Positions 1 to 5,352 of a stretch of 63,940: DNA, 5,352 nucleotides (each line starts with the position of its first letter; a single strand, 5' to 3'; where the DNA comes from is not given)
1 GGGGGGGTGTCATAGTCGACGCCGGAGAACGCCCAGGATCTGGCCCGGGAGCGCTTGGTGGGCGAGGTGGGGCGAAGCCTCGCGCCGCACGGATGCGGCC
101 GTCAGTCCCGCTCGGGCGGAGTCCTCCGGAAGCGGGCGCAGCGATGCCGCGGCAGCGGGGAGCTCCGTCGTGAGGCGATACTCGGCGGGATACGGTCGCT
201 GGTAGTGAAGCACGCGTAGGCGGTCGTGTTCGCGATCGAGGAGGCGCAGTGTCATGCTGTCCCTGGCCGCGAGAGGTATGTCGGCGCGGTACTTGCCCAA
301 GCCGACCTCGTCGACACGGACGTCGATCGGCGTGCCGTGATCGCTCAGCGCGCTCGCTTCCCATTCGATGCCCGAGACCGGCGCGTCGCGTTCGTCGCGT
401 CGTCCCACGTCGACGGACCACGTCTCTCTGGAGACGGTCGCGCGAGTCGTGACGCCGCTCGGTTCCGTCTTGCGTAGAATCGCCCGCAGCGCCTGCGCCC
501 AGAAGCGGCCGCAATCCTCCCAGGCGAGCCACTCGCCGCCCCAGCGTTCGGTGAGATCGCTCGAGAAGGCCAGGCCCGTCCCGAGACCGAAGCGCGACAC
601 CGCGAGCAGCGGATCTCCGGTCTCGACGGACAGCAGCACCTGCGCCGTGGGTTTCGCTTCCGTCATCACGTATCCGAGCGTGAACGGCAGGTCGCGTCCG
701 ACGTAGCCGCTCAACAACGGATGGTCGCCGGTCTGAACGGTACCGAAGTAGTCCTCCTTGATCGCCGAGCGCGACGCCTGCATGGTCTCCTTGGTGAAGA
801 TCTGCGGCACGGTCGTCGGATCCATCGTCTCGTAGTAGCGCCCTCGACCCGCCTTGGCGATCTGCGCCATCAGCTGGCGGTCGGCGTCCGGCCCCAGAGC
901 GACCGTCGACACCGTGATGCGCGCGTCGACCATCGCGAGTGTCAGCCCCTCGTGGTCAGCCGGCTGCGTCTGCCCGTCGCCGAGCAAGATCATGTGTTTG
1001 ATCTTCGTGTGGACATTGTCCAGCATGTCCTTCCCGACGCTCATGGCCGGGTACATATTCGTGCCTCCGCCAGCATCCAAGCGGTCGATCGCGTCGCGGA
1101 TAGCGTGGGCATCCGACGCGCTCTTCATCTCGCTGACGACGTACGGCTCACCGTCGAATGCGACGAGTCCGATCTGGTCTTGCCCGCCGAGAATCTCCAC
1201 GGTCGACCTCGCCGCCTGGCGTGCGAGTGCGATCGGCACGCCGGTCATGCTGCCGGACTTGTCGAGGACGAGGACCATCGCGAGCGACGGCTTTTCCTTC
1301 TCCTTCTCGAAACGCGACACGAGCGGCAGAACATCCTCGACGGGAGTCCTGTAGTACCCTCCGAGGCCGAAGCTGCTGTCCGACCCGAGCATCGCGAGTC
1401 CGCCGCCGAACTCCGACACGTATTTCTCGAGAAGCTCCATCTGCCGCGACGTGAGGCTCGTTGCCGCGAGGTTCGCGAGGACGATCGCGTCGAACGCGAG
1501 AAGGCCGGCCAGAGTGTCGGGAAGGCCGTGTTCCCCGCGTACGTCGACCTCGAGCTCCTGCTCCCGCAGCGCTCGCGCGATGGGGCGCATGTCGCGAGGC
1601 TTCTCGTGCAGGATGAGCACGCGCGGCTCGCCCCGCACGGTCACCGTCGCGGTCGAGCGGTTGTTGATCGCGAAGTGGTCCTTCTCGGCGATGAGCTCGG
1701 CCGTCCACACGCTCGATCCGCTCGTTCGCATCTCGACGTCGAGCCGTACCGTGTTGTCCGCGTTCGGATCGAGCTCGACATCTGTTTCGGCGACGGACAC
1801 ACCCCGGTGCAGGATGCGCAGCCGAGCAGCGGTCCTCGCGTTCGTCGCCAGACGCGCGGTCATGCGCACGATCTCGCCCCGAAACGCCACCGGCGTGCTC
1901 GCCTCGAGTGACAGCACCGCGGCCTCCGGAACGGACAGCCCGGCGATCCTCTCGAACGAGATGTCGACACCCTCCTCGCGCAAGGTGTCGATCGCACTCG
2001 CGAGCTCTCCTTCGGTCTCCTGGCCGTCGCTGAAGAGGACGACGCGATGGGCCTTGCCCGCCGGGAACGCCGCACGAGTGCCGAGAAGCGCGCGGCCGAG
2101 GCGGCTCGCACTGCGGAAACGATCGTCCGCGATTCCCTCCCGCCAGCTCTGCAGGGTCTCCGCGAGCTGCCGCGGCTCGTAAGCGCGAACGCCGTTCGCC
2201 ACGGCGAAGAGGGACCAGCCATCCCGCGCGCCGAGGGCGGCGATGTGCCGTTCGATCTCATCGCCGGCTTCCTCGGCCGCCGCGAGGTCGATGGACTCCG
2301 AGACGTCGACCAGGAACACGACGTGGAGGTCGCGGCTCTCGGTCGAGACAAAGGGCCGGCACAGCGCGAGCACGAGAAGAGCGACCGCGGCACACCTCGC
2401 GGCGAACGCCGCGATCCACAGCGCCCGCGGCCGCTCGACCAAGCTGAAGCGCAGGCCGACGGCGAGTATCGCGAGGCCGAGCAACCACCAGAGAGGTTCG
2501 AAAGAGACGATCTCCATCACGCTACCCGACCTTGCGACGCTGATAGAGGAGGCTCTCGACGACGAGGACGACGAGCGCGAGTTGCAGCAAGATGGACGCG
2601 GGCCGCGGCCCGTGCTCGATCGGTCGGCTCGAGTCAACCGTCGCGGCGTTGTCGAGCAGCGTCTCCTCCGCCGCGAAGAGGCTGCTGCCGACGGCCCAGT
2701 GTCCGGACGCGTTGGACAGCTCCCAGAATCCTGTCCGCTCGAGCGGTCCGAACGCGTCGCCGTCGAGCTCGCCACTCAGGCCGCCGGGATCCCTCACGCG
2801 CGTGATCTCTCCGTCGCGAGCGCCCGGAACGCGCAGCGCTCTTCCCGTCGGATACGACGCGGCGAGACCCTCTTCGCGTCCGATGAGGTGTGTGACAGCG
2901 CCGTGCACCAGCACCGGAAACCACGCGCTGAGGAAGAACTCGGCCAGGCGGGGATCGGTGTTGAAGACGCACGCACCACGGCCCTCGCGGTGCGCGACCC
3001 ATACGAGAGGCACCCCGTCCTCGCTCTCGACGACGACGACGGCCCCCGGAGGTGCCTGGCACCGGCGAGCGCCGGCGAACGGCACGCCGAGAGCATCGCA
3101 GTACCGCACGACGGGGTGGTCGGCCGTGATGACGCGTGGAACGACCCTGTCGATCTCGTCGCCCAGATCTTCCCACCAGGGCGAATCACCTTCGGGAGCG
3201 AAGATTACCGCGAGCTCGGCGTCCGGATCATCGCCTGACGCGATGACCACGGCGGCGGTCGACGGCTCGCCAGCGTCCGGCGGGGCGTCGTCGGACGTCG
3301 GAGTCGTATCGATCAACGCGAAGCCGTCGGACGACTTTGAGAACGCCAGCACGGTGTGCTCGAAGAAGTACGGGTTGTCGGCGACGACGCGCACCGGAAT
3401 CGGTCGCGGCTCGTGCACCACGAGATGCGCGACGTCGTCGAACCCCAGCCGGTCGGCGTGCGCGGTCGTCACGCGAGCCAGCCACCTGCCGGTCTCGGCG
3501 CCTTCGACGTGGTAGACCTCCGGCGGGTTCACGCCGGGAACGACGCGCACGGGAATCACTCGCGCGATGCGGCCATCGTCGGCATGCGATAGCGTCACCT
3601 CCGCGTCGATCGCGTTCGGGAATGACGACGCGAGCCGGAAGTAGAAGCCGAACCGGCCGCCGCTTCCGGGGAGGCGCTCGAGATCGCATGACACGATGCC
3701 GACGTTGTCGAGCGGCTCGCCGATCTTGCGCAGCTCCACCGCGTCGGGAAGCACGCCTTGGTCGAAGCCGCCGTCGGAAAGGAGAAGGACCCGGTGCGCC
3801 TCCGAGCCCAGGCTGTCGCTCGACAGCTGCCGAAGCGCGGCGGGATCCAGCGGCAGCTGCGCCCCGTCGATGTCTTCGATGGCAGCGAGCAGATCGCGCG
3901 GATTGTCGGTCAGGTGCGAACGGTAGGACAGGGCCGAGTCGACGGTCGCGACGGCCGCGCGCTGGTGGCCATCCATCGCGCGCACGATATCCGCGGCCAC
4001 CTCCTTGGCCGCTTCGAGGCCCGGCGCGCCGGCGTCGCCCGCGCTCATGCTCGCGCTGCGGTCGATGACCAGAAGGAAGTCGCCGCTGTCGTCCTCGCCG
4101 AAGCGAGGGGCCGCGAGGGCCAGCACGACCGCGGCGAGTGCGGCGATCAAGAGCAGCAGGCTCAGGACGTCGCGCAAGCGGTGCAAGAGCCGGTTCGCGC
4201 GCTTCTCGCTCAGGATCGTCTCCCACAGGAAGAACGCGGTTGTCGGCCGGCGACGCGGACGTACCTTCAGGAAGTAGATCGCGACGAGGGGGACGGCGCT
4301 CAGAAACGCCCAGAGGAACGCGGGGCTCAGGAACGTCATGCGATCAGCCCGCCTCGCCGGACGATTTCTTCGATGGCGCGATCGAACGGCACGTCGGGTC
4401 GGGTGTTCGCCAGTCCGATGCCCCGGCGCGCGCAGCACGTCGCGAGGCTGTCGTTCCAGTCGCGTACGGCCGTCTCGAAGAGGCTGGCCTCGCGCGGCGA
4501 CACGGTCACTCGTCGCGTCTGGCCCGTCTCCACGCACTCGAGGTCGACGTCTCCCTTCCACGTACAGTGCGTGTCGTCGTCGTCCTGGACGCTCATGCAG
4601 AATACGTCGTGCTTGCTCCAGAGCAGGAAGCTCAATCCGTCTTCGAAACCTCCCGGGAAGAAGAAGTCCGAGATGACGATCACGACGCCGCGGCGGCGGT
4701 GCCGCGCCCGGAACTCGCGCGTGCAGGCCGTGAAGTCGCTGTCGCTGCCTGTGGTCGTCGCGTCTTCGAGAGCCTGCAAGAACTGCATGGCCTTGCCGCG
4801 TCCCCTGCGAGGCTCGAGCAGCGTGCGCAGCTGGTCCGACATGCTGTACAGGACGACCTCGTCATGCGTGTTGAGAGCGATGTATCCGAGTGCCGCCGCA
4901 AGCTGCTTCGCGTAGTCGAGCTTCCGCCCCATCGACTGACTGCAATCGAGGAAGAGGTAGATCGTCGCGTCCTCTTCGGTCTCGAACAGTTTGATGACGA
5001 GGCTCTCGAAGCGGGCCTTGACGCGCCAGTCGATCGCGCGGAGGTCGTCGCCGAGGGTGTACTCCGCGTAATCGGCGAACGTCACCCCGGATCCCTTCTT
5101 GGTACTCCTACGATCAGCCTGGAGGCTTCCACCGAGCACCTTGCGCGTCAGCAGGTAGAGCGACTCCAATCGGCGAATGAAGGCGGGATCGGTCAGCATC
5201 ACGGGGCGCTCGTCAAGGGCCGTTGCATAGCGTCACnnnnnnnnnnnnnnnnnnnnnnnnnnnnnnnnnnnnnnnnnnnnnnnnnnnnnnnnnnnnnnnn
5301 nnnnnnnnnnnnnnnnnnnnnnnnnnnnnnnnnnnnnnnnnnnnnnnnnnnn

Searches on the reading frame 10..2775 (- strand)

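Call 42: search_protein_families(library=pfam, proteins=[window:10-2775:-], max_evalue=0.01)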
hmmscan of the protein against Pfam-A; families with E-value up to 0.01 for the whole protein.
window:10-2775:- (921 aa): 4 families
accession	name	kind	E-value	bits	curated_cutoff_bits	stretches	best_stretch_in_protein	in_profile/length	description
PF00092.34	VWA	-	6.4e-23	82.3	23.8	1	500-661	2-173/174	von Willebrand factor type A domain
PF13519.12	VWA_2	-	1.4e-20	74.3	27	2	500-601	1-106/107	von Willebrand factor type A domain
PF07090.17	GATase1_like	-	3.2e-19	69.9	27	2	669-766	147-245/247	Putative glutamine amidotransferase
PF13768.12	VWA_3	-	1.8e-14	54.6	27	1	500-648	3-154/155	von Willebrand factor type A domain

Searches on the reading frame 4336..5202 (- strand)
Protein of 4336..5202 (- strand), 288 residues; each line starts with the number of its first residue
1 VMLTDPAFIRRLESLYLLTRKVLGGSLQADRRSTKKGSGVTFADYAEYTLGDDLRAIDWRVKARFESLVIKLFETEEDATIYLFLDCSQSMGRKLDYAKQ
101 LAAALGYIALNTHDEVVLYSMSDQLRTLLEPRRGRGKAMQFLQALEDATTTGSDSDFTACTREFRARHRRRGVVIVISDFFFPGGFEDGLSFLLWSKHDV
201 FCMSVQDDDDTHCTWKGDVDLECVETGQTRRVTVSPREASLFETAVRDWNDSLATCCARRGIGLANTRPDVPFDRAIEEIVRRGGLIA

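Call 42: search_protein_families(library=pfam, proteins=[window:4336-5202:-], max_evalue=0.01)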
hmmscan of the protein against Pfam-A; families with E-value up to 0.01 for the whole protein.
window:4336-5202:- (288 aa): 3 families
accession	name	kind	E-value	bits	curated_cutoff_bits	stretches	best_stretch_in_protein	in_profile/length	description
PF01882.25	DUF58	-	2.8e-36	125.2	23.4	1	45-246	2-210/216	Protein of unknown function DUF58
PF13519.12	VWA_2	-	1.5e-09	38.8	27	1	83-180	3-106/107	von Willebrand factor type A domain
PF05762.20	VWA_CoxE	-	0.005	16.7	26.4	1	76-181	54-160/222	VWA domain containing CoxE-like protein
